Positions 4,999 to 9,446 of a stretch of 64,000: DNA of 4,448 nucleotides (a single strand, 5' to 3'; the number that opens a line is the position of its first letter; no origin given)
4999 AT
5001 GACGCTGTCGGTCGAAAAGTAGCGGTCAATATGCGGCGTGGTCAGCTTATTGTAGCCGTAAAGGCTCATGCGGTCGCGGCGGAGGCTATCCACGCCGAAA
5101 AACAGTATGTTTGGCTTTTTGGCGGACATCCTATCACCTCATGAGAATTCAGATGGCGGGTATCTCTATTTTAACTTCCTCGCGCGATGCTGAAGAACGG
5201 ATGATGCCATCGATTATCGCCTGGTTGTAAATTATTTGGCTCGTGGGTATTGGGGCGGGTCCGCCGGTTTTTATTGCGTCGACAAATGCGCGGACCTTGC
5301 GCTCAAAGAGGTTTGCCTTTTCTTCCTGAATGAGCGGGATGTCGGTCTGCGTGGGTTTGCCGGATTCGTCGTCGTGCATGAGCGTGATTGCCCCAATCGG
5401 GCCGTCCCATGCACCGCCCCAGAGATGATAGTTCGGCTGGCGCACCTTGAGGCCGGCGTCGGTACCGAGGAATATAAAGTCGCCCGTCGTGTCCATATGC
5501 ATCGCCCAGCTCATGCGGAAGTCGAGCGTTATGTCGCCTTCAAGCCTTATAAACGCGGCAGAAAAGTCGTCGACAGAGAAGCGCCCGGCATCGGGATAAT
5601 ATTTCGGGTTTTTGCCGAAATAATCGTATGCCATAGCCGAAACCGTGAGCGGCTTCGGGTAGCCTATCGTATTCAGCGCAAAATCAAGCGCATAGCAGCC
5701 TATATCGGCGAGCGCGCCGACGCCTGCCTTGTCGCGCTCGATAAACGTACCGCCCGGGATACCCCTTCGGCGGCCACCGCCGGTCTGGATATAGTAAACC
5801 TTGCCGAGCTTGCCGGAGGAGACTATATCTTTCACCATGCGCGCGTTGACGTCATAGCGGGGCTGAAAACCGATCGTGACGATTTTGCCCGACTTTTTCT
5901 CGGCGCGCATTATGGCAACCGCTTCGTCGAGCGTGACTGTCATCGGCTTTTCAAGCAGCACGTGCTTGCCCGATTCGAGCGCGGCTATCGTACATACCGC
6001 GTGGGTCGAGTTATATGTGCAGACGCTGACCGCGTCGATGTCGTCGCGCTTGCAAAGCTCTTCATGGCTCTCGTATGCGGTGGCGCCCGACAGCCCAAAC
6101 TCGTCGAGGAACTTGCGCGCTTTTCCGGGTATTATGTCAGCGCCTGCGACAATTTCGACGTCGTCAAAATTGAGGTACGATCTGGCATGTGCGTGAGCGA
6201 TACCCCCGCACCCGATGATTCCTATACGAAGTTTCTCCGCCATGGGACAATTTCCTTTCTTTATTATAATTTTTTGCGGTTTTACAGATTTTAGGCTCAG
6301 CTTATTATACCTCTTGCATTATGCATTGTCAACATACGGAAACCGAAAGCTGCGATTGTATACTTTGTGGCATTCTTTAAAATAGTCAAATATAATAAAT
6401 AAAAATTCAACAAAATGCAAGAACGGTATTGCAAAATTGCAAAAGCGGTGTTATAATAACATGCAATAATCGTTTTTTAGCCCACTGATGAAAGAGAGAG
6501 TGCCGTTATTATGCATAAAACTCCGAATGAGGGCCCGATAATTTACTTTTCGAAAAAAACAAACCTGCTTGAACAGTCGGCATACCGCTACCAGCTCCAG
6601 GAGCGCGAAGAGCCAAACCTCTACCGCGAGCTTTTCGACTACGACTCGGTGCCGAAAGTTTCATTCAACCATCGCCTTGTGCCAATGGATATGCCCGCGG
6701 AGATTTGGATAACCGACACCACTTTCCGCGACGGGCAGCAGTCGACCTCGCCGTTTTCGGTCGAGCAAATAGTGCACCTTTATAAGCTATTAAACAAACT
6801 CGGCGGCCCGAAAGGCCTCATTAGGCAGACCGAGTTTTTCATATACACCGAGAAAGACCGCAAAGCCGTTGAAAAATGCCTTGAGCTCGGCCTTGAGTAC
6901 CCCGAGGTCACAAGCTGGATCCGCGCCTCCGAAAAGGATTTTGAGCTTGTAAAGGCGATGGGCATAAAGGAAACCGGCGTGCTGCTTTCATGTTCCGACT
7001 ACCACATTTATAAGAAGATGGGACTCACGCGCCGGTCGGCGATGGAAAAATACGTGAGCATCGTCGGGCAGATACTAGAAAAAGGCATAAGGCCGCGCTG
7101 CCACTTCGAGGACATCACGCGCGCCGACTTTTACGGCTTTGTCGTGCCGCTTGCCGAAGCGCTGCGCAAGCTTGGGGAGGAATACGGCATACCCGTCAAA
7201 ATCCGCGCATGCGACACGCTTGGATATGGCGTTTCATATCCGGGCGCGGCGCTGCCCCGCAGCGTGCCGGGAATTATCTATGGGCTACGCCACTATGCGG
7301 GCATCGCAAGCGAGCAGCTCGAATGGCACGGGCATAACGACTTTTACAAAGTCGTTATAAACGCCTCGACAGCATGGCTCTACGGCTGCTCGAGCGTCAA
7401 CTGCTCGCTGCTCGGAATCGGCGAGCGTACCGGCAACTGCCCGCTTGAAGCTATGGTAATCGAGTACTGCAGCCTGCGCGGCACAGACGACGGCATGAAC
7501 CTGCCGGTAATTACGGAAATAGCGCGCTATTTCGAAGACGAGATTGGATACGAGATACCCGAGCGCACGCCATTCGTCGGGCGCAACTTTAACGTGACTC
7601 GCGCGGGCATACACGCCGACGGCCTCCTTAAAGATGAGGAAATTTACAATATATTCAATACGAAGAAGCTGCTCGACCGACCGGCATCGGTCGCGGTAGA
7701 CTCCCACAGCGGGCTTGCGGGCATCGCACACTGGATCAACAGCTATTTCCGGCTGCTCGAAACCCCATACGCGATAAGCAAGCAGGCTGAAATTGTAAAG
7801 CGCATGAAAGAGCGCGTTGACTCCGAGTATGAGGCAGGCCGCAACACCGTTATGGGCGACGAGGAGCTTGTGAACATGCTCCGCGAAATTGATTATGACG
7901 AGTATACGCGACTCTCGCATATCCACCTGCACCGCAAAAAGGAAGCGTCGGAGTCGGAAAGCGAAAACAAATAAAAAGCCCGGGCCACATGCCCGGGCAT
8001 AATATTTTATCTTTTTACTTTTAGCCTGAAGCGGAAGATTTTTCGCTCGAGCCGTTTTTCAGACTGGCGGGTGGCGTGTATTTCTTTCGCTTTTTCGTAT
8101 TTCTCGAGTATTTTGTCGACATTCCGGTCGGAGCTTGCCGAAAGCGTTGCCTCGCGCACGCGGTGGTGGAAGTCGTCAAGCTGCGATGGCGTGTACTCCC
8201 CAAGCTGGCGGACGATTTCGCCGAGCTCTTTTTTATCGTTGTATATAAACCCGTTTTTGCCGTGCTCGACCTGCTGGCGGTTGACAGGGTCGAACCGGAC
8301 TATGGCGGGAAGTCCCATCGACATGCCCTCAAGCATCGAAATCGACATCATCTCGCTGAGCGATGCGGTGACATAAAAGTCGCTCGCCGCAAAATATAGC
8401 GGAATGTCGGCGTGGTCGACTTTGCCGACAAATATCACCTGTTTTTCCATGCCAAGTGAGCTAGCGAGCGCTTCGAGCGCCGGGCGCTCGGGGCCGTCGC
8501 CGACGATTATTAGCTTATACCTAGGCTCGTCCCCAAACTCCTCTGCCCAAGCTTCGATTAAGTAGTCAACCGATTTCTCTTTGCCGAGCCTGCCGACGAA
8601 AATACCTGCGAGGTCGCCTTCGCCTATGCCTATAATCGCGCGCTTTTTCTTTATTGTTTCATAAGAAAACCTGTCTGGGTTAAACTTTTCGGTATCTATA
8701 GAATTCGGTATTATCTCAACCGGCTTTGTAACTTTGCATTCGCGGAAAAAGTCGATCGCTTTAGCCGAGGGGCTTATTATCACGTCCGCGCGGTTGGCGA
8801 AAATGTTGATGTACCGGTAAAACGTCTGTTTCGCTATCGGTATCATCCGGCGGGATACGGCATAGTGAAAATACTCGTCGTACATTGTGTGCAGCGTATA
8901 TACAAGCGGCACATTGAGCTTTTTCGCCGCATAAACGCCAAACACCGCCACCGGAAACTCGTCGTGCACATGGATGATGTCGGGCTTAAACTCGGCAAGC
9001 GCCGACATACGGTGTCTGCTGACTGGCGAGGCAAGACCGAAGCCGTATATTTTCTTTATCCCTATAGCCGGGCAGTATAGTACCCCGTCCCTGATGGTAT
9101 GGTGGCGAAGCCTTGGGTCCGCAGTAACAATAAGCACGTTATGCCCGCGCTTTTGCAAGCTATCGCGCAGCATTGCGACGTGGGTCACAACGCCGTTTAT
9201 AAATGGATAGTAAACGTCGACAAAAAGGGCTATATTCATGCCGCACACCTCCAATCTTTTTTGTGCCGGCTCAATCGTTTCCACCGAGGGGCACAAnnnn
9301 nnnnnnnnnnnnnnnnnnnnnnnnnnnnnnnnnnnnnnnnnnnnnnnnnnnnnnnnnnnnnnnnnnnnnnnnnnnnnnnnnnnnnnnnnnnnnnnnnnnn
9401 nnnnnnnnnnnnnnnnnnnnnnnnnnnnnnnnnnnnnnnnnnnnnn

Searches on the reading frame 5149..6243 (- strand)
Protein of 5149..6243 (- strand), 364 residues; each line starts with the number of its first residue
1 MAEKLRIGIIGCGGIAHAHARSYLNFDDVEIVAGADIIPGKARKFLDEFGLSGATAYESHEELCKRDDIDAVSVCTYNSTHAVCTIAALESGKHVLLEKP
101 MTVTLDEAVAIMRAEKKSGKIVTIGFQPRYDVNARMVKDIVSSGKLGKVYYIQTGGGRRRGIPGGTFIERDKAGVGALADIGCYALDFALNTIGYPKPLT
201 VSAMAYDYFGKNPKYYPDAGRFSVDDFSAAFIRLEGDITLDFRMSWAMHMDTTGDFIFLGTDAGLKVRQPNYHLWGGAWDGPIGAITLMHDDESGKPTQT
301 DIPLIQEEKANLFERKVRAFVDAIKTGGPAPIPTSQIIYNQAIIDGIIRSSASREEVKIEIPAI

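Call 16: search_protein_families(library=pfam, proteins=[window:5149-6243:-], max_evalue=0.0001)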
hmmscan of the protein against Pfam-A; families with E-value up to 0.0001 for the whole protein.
window:5149-6243:- (364 aa): 3 families
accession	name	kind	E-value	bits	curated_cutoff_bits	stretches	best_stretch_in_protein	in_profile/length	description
PF01408.29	GFO_IDH_MocA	-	2.3e-29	103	24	1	5-126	1-120/120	Oxidoreductase family, NAD-binding Rossmann fold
PF22725.1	GFO_IDH_MocA_C3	-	1.5e-15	57.8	27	1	135-265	2-123/124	GFO/IDH/MocA C-terminal domain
PF02894.22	GFO_IDH_MocA_C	-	4e-11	43.6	22.9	1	138-359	1-218/218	Oxidoreductase family, C-terminal alpha/beta domain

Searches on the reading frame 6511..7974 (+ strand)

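Call 16: search_protein_families(library=pfam, proteins=[window:6511-7974:+], max_evalue=0.0001)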
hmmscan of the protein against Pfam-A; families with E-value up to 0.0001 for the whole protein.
window:6511-7974:+ (487 aa): 1 family
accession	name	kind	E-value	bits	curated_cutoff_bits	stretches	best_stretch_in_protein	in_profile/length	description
PF00682.25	HMGL-like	-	2.8e-30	106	29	1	66-339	3-258/260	HMGL-like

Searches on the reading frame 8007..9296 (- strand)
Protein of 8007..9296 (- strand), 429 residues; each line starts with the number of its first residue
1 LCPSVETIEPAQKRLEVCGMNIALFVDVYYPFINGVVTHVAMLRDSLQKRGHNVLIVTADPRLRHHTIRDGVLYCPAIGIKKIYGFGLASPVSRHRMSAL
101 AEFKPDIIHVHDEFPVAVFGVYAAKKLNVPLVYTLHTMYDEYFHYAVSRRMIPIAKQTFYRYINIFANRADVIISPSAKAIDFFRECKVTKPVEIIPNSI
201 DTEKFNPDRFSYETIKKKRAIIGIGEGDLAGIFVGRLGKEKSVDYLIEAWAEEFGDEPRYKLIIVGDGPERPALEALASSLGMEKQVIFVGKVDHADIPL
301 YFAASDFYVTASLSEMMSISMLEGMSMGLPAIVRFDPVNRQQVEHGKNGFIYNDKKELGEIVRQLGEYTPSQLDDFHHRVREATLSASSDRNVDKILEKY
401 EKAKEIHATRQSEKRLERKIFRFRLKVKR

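Call 7: search_protein_families(library=pfam, proteins=[window:8007-9296:-], max_evalue=0.001)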
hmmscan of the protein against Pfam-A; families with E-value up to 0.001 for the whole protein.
window:8007-9296:- (429 aa): 6 families
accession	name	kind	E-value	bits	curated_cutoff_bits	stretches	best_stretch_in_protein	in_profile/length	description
PF13439.12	Glyco_transf_4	-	1.2e-31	110.5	28.5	1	33-204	1-170/170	Glycosyltransferase Family 4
PF00534.26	Glycos_transf_1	-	3.5e-30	105.2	26.4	1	216-365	3-155/172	Glycosyl transferases group 1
PF13692.12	Glyco_trans_1_4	-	2.2e-27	96.5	27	1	232-365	5-139/142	Glycosyl transferases group 1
PF13579.12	Glyco_trans_4_4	-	1.7e-19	71.2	29.7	1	34-198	1-157/158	Glycosyl transferase 4-like domain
PF13477.12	Glyco_trans_4_2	-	7.6e-10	39.5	23.4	1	37-165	10-135/139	Glycosyl transferase 4-like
PF08323.17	Glyco_transf_5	-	0.0008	19.6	22.7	0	100-156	125-186/239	Starch synthase catalytic domain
